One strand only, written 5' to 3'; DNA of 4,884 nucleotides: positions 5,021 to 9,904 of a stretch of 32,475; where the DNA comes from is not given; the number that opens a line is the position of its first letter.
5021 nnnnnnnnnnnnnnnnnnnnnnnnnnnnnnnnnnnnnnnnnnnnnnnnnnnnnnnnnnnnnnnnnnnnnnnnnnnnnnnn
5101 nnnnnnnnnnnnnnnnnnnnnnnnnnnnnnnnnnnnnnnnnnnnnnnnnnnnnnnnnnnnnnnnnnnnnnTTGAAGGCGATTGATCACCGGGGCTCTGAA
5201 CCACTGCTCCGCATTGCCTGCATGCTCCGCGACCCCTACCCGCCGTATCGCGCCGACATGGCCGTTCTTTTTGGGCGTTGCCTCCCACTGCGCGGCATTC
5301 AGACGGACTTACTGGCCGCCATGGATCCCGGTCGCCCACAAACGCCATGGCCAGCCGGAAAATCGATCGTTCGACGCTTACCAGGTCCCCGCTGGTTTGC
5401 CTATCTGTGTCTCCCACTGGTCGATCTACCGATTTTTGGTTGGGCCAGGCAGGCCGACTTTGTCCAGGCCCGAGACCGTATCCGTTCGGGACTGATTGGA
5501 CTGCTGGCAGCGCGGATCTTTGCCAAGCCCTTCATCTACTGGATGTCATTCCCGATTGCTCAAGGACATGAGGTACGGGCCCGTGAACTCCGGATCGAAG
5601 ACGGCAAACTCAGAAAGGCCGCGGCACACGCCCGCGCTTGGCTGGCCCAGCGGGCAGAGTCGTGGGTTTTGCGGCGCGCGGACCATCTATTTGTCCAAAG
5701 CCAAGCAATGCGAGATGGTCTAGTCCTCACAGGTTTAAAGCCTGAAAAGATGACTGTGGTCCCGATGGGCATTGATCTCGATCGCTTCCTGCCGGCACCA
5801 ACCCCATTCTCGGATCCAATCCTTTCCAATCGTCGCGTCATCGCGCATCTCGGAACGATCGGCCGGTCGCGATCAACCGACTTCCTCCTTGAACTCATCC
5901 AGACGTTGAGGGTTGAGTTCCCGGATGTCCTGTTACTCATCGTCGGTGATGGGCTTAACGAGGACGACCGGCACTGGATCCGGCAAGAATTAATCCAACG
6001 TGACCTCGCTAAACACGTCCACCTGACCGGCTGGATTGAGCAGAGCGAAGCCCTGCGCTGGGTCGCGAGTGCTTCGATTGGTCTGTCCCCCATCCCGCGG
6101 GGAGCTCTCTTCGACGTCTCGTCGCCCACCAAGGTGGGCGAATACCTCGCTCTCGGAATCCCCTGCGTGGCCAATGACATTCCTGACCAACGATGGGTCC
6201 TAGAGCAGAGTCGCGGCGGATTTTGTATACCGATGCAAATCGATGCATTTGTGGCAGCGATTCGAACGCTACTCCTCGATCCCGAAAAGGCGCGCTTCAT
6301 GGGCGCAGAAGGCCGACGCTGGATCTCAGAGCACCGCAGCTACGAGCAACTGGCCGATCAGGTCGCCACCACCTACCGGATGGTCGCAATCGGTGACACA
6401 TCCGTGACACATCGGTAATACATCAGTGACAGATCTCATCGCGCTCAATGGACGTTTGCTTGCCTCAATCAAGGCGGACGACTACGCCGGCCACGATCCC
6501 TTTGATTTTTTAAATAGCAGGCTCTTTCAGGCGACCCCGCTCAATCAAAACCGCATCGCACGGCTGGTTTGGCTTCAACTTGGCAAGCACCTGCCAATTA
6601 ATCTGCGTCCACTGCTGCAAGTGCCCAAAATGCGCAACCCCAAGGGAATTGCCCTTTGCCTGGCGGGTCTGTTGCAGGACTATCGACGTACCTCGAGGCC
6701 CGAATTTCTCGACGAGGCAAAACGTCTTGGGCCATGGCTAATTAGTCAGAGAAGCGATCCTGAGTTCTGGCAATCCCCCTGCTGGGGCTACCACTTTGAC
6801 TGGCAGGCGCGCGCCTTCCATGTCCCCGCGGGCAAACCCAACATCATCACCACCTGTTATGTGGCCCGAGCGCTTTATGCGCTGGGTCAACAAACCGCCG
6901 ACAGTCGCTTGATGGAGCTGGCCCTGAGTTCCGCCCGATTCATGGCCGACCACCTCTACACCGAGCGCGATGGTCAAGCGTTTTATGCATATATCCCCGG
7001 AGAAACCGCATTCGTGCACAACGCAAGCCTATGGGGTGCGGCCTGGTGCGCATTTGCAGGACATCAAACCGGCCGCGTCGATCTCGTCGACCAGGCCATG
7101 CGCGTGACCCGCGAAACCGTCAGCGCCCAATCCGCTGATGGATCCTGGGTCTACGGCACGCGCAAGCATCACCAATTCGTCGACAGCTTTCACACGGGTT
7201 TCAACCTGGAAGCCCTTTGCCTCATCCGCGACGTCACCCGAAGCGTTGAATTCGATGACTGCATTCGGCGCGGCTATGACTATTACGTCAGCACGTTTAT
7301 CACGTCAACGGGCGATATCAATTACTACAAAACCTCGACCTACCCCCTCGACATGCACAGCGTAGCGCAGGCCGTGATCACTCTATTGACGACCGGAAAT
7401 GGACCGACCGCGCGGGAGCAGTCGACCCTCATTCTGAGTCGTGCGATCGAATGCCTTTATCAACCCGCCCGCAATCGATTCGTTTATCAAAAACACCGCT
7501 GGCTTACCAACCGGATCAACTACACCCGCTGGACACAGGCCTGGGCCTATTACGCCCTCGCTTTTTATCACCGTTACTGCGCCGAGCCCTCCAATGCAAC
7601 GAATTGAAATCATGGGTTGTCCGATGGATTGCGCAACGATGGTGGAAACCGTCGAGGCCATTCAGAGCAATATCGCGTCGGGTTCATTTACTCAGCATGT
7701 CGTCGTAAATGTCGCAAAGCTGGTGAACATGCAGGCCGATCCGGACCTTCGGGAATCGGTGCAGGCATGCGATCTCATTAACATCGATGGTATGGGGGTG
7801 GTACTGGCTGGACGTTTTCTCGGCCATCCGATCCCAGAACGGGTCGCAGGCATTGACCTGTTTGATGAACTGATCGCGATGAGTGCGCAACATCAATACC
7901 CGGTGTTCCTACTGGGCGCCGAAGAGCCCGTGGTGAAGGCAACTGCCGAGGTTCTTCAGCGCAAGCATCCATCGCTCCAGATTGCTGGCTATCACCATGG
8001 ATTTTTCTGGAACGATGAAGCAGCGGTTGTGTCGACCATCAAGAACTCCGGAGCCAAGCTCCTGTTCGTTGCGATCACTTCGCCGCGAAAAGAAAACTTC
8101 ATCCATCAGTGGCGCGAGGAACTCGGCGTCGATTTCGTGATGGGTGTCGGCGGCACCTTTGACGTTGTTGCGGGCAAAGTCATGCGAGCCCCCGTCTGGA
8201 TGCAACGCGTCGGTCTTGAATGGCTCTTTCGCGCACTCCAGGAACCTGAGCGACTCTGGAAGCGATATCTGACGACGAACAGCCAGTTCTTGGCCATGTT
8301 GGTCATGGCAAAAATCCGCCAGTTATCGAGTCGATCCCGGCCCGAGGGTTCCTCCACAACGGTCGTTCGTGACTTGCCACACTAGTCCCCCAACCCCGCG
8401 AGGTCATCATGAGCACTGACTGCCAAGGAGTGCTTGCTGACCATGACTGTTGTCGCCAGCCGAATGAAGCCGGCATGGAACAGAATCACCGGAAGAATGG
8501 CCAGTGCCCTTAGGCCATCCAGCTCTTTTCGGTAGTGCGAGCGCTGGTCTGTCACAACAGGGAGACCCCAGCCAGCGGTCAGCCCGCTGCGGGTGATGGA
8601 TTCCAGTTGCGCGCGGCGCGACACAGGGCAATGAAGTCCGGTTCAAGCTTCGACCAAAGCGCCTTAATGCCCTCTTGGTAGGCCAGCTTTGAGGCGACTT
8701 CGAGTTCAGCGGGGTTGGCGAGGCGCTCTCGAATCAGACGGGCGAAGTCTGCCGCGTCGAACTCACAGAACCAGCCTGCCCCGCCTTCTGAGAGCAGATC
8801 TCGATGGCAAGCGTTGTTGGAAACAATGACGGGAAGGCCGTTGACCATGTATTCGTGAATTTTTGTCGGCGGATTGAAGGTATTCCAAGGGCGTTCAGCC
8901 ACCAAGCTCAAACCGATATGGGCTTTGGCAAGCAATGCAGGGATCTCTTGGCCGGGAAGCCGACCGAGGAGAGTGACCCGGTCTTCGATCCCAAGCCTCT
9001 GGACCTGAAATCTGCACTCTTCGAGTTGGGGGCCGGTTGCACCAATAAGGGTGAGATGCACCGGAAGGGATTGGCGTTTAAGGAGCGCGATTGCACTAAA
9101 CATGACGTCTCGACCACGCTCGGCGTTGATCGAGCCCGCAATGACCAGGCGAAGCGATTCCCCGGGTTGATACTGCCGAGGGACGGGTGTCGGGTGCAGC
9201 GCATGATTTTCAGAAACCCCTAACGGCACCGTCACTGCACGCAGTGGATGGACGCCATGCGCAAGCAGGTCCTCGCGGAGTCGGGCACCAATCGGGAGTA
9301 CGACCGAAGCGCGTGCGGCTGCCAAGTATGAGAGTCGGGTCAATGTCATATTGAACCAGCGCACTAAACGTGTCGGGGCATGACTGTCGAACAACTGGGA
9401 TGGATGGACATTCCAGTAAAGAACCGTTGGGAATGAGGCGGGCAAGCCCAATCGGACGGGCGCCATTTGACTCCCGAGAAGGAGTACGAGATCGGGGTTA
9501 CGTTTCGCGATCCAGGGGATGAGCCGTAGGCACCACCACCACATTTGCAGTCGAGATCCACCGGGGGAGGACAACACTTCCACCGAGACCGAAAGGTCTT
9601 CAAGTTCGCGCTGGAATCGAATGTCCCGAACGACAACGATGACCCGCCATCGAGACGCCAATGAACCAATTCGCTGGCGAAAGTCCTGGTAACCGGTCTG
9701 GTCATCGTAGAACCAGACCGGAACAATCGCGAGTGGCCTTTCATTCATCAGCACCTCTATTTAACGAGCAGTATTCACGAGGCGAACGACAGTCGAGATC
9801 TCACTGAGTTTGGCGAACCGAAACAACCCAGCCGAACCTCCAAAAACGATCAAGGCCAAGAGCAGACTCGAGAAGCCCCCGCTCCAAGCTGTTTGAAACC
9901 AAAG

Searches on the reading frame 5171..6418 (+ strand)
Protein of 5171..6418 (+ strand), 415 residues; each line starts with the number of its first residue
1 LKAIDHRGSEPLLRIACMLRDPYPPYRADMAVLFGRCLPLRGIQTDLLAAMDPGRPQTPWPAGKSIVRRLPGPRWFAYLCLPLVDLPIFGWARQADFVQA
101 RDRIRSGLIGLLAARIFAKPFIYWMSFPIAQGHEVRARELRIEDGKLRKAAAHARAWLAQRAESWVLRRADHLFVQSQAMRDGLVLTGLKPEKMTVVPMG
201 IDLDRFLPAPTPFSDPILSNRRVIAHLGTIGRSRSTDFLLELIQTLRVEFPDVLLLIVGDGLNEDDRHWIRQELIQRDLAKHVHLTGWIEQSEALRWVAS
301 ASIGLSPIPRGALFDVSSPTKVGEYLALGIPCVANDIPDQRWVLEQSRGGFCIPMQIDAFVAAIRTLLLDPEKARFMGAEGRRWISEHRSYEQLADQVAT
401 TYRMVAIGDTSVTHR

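Call 23: search_protein_families(library=pfam, proteins=[window:5171-6418:+], max_evalue=0.001)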
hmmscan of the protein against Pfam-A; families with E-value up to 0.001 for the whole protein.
window:5171-6418:+ (415 aa): 5 families
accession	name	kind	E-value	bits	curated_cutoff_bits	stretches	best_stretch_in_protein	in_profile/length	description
PF13692.12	Glyco_trans_1_4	-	4.5e-17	63.1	27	1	222-370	2-142/142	Glycosyl transferases group 1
PF00534.26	Glycos_transf_1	-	1.4e-14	54.5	26.4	1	218-384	12-172/172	Glycosyl transferases group 1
PF13579.12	Glyco_trans_4_4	-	1.7e-12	48.4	29.7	1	36-200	12-158/158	Glycosyl transferase 4-like domain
PF13439.12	Glyco_transf_4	-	8.5e-12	45.9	28.5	1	34-205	11-170/170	Glycosyltransferase Family 4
PF13524.12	Glyco_trans_1_2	-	1.5e-08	35.2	25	1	242-398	5-142/144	Glycosyl transferase-like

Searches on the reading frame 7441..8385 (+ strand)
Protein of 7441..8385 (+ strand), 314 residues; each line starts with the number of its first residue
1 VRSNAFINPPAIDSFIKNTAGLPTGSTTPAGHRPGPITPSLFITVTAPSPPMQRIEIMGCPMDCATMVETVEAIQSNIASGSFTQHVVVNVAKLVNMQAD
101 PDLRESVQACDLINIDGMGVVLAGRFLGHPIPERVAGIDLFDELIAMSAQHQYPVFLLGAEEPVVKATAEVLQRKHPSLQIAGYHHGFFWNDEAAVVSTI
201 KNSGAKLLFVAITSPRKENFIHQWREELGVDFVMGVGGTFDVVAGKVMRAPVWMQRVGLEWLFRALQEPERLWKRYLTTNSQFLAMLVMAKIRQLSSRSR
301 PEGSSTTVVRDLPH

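Call 23: search_protein_families(library=pfam, proteins=[window:7441-8385:+], max_evalue=0.001)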
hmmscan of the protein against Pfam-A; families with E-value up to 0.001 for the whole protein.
window:7441-8385:+ (314 aa): 1 family
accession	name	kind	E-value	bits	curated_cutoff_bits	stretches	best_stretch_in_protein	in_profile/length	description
PF03808.19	Glyco_tran_WecG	-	5e-62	209.1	27.4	1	111-276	2-168/168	Glycosyl transferase WecG/TagA/CpsF family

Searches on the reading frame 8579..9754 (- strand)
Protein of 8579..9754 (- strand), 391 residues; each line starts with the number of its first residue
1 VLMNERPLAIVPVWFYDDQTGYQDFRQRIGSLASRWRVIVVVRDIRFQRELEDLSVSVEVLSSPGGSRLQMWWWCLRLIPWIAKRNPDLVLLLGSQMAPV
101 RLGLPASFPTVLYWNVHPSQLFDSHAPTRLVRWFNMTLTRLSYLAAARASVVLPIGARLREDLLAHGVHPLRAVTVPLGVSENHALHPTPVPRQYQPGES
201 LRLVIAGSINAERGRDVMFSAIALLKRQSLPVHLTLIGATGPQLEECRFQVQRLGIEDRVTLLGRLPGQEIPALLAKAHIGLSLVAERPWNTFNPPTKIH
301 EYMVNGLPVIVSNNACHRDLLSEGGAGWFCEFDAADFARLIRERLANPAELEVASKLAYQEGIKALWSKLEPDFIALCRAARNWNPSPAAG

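Call 3: search_protein_families(library=pfam, proteins=[window:8579-9754:-], max_evalue=0.1)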
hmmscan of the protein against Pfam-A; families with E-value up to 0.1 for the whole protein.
window:8579-9754:- (391 aa): 6 families
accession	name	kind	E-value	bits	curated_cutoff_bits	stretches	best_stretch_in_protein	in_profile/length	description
PF13692.12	Glyco_trans_1_4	-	1.2e-16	61.7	27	1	202-346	3-141/142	Glycosyl transferases group 1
PF00534.26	Glycos_transf_1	-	2.8e-16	60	26.4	1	199-357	14-168/172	Glycosyl transferases group 1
PF13524.12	Glyco_trans_1_2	-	2.3e-07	31.3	25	1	252-356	27-123/144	Glycosyl transferase-like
PF13579.12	Glyco_trans_4_4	-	2.3e-06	28.5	29.7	1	33-179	15-158/158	Glycosyl transferase 4-like domain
PF13439.12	Glyco_transf_4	-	6.8e-06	26.6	28.5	1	32-181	15-167/170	Glycosyltransferase Family 4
PF20706.3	GT4-conflict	-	0.00016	21.2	26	1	145-254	143-255/385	Family 4 Glycosyltransferase in conflict systems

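Call 4: search_protein_families(library=ncbifam, proteins=[window:8579-9754:-], max_evalue=0.1)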
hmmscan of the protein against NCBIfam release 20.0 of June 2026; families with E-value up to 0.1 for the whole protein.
window:8579-9754:- (391 aa): 14 families
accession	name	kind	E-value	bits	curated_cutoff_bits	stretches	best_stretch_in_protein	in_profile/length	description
NF041876.1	EPS_EpsE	equivalog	5.6e-15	55.5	400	1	167-356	182-370/389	exopolysaccharide biosynthesis GT4 family glycosyltransferase EpsE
TIGR04063.1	stp3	hypoth_equivalog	4.7e-14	52.1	442.05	1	141-349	150-362/397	TIGR04063 family PEP-CTERM/XrtA system glycosyltransferase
NF038295.1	EPS_HpsP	equivalog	1.2e-10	40.9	550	1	172-356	177-361/388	hormogonium polysaccharide biosynthesis glycosyltransferase HpsP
TIGR03088.1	stp2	hypoth_equivalog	6.5e-09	35.3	409.05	1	35-342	31-333/374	TIGR03088 family PEP-CTERM/XrtA system glycosyltransferase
NF046085.1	XrtY_assoc_Gly1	equivalog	2.6e-08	33.1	400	1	196-358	205-360/387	XrtY-associated glycosyltransferase XYAG1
NF041010.1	glycosy_Agl16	equivalog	6.7e-08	31.8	575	1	141-341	126-312/352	glycosylation protein Agl16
TIGR04005.1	wcaL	equivalog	3.6e-07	29.4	537.6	1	148-352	174-371/406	colanic acid biosynthesis glycosyltransferase WcaL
NF038255.1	exopoly_VpsD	equivalog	3e-06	26.3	300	1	146-311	154-311/381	VpsD family glycosyltransferase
TIGR03999.1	thiol_BshA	equivalog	1.4e-05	24.3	273.7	1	227-352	225-343/375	N-acetyl-alpha-D-glucosaminyl L-malate synthase BshA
NF007396.0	PRK09922.1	equivalog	0.00019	20.4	385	1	127-325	111-303/361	lipopolysaccharide 1,6-galactosyltransferase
TIGR04348.1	TIGR04348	equivalog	0.00022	20.4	300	1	196-351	133-281/310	selenoneine biosynthesis selenosugar synthase SenB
NF041879.1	EPS_EpsH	equivalog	0.00076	18.3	800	1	200-282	237-318/431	exopolysaccharide biosynthesis glycosyltransferase EpsH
NF047676.1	TeichurnBiosyTuaH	equivalog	0.0089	14.9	550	1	241-315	248-322/384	teichuronic acid biosynthesis protein TuaH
NF038011.1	PelF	equivalog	0.025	13.6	100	1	131-322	244-423/489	GT4 family glycosyltransferase PelF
